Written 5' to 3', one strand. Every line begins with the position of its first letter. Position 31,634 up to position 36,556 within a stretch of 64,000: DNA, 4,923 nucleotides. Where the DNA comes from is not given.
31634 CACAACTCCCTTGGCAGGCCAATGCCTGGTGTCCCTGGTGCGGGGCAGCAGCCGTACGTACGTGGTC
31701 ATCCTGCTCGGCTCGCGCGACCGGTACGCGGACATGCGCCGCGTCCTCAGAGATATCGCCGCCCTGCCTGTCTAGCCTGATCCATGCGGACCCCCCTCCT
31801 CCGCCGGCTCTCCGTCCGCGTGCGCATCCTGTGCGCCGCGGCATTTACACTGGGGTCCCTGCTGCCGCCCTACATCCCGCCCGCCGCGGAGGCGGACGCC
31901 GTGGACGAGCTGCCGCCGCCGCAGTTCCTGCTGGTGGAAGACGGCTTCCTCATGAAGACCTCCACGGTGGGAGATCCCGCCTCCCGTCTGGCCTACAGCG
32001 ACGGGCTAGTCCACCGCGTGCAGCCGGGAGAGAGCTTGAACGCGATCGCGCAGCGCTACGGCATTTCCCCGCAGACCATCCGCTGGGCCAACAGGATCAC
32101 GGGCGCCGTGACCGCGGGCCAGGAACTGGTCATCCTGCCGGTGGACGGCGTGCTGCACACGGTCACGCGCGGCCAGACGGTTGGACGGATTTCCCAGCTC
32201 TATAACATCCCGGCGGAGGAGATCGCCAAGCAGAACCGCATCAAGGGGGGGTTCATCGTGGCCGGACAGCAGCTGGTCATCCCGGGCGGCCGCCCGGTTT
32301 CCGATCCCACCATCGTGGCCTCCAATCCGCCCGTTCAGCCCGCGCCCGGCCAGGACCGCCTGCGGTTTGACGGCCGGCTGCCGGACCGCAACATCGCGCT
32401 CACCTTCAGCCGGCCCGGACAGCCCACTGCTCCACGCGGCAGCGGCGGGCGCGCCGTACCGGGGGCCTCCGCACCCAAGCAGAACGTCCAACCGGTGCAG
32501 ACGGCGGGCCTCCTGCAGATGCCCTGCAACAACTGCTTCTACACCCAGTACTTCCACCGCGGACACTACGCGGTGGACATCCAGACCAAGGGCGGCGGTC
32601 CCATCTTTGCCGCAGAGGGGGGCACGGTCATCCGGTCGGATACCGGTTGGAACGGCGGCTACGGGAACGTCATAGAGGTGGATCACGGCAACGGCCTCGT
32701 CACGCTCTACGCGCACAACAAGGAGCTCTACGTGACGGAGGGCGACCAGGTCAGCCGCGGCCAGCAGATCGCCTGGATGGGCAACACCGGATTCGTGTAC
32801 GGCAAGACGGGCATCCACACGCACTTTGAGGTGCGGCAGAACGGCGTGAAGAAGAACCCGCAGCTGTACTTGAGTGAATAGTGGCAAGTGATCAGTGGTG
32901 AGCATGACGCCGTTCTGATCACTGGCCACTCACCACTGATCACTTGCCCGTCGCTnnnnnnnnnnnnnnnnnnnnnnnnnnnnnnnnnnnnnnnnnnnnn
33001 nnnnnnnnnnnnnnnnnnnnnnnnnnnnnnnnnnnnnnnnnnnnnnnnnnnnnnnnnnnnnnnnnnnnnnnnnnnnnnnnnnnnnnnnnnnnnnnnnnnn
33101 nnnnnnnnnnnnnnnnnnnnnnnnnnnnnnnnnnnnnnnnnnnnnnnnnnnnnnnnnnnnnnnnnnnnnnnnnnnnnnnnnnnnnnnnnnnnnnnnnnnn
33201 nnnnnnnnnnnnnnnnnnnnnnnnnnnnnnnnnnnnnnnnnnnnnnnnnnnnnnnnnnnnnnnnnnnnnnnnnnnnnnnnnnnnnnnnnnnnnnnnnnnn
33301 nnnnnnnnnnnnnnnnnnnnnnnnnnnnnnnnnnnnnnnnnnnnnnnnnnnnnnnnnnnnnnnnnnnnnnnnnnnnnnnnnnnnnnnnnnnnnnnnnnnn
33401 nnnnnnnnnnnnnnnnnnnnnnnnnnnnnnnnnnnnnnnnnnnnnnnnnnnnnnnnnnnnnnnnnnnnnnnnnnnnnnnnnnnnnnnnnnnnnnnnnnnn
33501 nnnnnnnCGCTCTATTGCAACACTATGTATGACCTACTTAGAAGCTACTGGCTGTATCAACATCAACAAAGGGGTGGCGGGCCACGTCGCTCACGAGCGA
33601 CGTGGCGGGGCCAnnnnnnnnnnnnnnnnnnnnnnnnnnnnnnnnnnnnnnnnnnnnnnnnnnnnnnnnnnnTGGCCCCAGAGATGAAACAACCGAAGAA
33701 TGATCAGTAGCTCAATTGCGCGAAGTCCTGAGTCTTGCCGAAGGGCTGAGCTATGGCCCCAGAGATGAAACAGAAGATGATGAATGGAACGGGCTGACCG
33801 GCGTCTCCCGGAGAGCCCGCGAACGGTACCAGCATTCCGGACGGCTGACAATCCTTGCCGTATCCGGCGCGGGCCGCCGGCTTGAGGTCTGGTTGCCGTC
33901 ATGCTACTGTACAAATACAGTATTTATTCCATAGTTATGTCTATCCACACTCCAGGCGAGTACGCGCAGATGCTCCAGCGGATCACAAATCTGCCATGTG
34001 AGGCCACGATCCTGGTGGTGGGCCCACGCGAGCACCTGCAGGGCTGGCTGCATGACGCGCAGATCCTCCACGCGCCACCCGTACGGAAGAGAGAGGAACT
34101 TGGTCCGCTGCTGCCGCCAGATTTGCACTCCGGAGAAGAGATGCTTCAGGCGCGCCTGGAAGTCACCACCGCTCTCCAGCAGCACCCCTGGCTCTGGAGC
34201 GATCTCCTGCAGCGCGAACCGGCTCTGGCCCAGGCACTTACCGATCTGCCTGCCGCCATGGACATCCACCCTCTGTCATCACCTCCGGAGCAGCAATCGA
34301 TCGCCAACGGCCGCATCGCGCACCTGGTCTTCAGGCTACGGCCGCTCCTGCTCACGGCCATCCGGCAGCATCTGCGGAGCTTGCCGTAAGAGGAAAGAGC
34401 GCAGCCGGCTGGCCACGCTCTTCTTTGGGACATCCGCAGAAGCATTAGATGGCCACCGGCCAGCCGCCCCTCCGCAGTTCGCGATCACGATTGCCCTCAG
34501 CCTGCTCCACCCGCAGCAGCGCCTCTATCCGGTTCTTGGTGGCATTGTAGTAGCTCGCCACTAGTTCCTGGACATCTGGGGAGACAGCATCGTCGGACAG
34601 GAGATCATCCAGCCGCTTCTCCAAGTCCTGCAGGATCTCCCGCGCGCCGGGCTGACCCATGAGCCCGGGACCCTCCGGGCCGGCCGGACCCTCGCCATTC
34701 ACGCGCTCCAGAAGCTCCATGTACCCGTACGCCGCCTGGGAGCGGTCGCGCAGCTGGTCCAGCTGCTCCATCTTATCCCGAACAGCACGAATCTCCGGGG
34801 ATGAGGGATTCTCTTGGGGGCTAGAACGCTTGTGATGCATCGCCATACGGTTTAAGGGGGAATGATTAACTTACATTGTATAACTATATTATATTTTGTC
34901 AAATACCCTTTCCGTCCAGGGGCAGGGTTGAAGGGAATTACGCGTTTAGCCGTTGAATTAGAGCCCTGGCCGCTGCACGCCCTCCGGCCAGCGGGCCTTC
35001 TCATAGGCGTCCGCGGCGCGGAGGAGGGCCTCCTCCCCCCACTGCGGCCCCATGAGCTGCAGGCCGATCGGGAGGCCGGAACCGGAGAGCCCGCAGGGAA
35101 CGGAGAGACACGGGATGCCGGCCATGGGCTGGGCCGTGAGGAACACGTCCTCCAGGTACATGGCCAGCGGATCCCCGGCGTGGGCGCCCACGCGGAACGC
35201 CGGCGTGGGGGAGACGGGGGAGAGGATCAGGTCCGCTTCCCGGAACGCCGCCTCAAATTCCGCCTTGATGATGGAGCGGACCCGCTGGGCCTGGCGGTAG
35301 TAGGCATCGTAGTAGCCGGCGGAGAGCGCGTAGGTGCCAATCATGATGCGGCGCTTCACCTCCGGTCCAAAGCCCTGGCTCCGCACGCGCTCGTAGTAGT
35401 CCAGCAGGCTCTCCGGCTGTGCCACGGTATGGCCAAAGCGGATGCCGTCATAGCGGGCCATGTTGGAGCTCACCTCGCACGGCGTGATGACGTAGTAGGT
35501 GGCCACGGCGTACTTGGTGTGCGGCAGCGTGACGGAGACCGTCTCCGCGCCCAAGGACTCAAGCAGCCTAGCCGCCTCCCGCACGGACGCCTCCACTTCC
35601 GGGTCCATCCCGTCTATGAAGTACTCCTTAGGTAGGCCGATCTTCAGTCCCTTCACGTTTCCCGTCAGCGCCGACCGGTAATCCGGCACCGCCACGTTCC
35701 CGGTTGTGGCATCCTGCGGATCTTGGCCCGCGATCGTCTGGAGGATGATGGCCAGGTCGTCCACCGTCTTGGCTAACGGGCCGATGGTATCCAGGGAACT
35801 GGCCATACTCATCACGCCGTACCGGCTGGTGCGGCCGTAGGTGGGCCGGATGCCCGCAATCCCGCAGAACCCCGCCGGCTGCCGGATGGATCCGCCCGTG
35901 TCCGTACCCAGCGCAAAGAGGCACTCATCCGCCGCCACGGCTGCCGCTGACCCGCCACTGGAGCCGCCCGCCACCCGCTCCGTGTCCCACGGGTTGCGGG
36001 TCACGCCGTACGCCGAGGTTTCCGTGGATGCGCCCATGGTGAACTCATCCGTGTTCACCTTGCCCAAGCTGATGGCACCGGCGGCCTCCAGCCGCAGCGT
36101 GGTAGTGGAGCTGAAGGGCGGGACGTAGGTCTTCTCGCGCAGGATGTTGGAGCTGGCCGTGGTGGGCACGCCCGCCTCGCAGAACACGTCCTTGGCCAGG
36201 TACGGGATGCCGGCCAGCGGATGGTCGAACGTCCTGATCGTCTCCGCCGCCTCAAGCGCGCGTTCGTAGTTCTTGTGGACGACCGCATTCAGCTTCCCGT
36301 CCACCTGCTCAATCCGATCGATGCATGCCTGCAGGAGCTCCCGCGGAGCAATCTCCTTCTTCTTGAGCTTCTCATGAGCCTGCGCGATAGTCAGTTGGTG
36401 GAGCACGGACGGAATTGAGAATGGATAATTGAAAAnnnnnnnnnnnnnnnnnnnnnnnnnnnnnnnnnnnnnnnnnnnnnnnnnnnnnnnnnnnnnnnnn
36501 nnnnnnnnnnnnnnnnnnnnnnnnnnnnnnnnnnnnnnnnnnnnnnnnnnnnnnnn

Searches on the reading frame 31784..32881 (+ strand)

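Call 40: search_protein_families(library=pfam, proteins=[window:31784-32881:+], max_evalue=0.001)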
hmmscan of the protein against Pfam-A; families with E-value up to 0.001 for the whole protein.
window:31784-32881:+ (365 aa): 4 families
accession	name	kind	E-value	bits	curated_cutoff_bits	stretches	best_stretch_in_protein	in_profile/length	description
PF01551.29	Peptidase_M23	-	2.7e-27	95.2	28.7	1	260-359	2-96/96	Peptidase family M23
PF01476.26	LysM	-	1.1e-21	76.9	20.9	2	125-167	1-43/43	LysM domain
PF23473.1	LysM3_LYK4_5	-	1.3e-05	25.6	29.3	0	79-106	7-34/48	LYK4/5 LysM3 domain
PF23446.1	LysM1_NFP_LYK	-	0.00016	22.9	36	0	131-167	16-54/60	NFP/LYK LysM1 domain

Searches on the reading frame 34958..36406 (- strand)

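Call 59: search_protein_families(library=pfam, proteins=[window:34958-36406:-], max_evalue=0.001)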
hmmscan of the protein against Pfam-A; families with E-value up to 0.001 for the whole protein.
window:34958-36406:- (482 aa): 1 family
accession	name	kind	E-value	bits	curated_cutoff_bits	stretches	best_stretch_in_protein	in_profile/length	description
PF01425.27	Amidase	-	1.7e-142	476.1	27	1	23-462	1-445/445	Amidase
